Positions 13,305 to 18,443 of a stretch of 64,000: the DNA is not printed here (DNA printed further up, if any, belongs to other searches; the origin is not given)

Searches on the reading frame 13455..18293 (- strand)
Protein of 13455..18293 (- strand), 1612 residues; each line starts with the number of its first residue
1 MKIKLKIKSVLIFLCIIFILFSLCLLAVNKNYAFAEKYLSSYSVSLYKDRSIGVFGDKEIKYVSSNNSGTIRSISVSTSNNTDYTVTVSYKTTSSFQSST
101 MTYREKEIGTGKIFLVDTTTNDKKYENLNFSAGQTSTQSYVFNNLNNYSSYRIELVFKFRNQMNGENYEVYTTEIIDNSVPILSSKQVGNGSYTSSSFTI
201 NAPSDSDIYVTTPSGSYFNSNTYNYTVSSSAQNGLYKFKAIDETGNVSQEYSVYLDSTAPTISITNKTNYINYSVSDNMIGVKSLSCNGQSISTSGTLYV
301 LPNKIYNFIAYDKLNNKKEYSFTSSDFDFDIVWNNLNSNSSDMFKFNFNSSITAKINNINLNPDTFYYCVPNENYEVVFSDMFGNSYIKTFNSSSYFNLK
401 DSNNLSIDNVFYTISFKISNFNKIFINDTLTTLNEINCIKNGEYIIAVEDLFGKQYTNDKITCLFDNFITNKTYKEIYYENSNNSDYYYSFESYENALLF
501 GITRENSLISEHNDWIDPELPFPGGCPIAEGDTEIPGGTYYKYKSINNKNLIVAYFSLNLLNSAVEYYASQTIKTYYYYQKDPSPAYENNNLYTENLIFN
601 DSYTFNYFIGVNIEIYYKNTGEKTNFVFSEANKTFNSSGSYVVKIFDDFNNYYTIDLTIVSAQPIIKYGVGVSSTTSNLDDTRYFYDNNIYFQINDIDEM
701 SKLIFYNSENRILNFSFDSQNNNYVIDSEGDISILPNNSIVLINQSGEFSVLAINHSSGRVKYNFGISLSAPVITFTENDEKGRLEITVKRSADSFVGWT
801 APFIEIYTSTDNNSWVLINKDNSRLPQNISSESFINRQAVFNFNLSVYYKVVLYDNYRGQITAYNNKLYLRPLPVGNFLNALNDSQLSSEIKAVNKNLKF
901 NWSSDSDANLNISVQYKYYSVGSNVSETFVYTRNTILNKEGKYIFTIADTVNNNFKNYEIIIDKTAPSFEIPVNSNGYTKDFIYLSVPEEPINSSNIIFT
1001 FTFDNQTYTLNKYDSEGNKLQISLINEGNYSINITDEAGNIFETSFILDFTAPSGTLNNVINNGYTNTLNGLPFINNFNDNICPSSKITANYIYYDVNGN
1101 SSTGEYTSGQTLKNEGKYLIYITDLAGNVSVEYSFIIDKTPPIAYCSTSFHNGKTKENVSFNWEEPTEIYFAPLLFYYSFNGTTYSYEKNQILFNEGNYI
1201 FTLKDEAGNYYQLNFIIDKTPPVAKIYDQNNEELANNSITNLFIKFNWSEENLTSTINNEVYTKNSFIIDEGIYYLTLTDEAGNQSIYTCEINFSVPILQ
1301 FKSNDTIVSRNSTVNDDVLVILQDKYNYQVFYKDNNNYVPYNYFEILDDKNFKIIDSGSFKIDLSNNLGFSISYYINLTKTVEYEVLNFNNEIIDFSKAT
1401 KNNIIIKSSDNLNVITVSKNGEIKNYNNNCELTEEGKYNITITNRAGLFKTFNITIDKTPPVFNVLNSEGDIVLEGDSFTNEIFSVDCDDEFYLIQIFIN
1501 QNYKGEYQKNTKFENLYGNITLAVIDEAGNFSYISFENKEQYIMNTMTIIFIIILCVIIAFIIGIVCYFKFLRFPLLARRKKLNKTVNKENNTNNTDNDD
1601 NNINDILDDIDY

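Call 8: search_protein_families(library=pfam, proteins=[window:13455-18293:-], max_evalue=0.01)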
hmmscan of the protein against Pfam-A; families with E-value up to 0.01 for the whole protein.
window:13455-18293:- (1612 aa): 1 family
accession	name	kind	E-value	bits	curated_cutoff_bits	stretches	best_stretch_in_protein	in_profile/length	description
PF06832.18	BiPBP_C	-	0.00013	22.2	26.8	0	1496-1536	47-90/90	Penicillin-Binding Protein C-terminus Family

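Call 30: search_protein_families(library=ncbifam, proteins=[window:13455-18293:-], max_evalue=0.01)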
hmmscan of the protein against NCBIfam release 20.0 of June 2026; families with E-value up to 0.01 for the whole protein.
window:13455-18293:- (1612 aa): 0 families
